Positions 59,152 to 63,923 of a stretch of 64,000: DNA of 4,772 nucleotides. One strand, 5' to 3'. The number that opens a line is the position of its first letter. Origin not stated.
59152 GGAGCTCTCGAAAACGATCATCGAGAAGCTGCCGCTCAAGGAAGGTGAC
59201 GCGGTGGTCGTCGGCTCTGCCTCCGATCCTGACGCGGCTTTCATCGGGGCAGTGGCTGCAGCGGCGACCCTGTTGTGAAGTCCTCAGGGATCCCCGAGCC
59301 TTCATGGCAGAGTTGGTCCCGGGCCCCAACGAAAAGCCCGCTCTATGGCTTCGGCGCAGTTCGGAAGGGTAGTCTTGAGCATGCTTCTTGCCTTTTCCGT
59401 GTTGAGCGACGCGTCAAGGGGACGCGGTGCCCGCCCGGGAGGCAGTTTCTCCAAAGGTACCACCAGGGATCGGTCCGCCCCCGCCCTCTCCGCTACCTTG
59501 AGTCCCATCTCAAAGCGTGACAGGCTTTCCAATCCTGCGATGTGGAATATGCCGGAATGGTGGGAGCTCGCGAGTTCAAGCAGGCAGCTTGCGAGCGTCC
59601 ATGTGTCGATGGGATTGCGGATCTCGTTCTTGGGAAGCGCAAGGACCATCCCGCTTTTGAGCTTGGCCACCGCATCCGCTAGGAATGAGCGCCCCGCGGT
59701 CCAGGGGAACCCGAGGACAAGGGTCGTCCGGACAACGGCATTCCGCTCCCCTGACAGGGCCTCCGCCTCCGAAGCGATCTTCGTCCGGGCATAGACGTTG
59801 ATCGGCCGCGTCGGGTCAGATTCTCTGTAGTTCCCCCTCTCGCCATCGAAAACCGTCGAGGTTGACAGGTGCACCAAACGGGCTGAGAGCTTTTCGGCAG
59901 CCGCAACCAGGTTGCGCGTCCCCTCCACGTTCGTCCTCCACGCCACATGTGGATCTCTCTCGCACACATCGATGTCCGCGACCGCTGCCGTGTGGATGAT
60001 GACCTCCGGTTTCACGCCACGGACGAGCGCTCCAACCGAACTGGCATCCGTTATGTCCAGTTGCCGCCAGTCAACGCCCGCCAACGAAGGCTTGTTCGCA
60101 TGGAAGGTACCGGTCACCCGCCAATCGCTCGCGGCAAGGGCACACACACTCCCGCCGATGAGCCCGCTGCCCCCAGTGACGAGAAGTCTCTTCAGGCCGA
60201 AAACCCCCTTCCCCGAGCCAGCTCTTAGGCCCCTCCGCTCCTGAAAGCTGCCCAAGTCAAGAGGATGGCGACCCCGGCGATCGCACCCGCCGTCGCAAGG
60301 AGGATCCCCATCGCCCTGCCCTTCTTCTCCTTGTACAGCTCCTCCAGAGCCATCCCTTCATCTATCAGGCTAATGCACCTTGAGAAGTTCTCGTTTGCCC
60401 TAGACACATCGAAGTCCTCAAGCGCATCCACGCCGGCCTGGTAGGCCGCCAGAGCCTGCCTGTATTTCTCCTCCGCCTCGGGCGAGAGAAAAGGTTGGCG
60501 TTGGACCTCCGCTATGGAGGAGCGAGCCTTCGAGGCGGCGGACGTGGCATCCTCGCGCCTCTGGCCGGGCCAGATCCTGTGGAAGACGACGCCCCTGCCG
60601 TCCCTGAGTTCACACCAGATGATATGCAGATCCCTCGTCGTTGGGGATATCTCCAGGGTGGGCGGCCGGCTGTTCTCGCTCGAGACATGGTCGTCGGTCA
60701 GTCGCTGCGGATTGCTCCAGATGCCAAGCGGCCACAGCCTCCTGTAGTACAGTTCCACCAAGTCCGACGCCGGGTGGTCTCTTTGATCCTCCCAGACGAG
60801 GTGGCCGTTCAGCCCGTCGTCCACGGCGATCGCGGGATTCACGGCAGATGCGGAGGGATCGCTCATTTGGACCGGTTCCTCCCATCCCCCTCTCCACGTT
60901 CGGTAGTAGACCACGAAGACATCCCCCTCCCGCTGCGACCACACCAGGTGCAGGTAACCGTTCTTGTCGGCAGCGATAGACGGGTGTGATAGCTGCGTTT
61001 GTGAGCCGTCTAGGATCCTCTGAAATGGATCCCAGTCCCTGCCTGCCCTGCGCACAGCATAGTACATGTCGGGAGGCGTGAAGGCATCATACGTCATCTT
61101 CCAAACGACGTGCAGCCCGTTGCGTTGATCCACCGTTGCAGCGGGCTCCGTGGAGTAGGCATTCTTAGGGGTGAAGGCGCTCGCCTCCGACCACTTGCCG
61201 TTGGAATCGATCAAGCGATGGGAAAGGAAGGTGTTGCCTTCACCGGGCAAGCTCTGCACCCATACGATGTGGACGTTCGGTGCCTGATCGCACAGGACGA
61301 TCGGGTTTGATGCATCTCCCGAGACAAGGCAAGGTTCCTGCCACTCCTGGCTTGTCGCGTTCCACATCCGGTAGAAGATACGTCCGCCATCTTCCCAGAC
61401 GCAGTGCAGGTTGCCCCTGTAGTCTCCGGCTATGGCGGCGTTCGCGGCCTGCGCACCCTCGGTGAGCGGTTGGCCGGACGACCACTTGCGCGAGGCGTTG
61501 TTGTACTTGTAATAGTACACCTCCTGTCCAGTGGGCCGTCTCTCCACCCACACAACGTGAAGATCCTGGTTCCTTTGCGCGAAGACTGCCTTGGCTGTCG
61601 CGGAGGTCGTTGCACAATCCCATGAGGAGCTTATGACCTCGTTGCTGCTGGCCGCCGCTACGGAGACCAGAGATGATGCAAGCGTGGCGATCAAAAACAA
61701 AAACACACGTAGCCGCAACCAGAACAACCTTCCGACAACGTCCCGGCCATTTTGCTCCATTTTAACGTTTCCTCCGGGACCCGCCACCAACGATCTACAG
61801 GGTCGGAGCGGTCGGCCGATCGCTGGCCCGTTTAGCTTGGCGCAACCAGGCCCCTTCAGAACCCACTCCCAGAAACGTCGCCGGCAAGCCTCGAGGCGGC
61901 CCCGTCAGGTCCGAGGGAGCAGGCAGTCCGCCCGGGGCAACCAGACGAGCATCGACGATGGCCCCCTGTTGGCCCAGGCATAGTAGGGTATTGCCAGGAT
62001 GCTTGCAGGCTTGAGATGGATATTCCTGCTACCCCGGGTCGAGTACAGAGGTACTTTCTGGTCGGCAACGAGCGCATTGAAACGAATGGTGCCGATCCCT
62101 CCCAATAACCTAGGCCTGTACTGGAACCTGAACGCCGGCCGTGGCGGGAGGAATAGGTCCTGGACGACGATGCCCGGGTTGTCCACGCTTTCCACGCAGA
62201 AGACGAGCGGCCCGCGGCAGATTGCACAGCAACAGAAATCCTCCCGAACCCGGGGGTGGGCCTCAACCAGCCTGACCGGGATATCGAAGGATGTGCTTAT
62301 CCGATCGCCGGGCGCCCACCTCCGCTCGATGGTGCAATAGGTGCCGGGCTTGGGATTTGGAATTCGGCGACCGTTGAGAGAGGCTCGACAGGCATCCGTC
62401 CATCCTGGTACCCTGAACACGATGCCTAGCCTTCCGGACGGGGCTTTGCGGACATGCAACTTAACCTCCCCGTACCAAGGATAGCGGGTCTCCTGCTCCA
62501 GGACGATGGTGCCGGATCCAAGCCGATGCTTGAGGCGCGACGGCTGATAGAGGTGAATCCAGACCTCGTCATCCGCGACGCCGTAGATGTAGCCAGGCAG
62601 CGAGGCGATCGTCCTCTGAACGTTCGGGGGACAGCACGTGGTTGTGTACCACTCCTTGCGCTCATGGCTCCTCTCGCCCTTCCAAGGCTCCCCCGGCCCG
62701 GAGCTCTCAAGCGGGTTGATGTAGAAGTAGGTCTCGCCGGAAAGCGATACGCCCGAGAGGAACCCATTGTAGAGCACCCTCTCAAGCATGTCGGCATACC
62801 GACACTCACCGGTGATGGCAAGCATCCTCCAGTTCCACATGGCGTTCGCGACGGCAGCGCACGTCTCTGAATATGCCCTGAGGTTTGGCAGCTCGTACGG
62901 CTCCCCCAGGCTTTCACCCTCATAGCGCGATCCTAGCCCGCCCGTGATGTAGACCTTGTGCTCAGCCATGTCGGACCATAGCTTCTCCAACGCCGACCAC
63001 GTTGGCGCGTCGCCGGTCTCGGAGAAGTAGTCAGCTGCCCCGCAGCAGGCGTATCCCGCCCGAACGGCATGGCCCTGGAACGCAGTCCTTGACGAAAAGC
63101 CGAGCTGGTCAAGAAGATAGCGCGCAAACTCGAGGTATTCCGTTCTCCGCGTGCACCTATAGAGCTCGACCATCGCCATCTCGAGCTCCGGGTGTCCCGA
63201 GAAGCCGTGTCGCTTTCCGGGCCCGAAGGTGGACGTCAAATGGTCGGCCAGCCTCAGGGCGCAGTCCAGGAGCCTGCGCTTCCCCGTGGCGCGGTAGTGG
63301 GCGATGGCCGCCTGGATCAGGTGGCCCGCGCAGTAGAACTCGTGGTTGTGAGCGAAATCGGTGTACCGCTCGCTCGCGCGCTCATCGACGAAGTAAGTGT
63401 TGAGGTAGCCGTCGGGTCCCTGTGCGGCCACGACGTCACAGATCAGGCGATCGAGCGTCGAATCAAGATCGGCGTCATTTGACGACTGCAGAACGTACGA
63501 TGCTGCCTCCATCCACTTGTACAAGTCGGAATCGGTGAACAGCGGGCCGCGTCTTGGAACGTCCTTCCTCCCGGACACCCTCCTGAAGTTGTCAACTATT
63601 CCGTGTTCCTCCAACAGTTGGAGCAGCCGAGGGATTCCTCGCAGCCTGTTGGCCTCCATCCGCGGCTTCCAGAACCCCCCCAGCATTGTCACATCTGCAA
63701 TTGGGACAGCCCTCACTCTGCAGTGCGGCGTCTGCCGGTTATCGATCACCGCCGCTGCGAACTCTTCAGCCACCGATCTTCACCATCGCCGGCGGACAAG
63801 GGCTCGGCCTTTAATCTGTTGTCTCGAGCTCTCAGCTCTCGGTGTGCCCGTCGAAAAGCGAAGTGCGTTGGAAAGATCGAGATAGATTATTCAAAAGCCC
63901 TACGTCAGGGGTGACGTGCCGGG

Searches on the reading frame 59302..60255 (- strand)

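Call 58: search_protein_families(library=pfam, proteins=[window:59302-60255:-], max_evalue=0.00001)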
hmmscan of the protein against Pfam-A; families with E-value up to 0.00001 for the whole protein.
window:59302-60255:- (317 aa): 6 families
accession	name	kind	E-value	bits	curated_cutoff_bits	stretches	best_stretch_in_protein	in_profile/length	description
PF04321.23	RmlD_sub_bind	-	1.9e-54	185.2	27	1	23-307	2-281/287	RmlD substrate binding domain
PF01370.27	Epimerase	-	1.7e-27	96.8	20.9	1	25-180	2-167/240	NAD dependent epimerase/dehydratase family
PF16363.11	GDP_Man_Dehyd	-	4e-18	66.4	27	1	25-163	1-161/332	GDP-mannose 4,6 dehydratase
PF02719.21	Polysacc_synt_2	-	2.1e-10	40.7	20.2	1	67-164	62-147/293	Polysaccharide biosynthesis protein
PF01073.25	3Beta_HSD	-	5.1e-09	36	22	1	25-167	1-158/280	3-beta hydroxysteroid dehydrogenase/isomerase family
PF07993.18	NAD_binding_4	-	1.2e-07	31.6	20.1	1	84-184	90-211/258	Male sterility protein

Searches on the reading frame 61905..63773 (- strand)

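Call 58: search_protein_families(library=pfam, proteins=[window:61905-63773:-], max_evalue=0.00001)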
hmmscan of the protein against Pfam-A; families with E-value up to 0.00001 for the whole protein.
window:61905-63773:- (622 aa): 3 families
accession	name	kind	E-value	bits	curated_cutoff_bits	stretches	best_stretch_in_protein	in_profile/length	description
PF07944.18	Beta-AFase-like_GH127_cat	-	3.6e-93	313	24.9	1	27-393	1-375/376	Beta-L-arabinofuranosidase, GH127 catalytic domain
PF20737.2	Glyco_hydro127C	-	7.2e-22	77.3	23.7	1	500-613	1-71/71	Glycoside hydrolase family 127 C-terminal domain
PF20736.2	Glyco_hydro127M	-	8.5e-22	77.5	24.2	1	404-497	2-94/95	Beta-L-arabinofuranosidase, GH127 middle domain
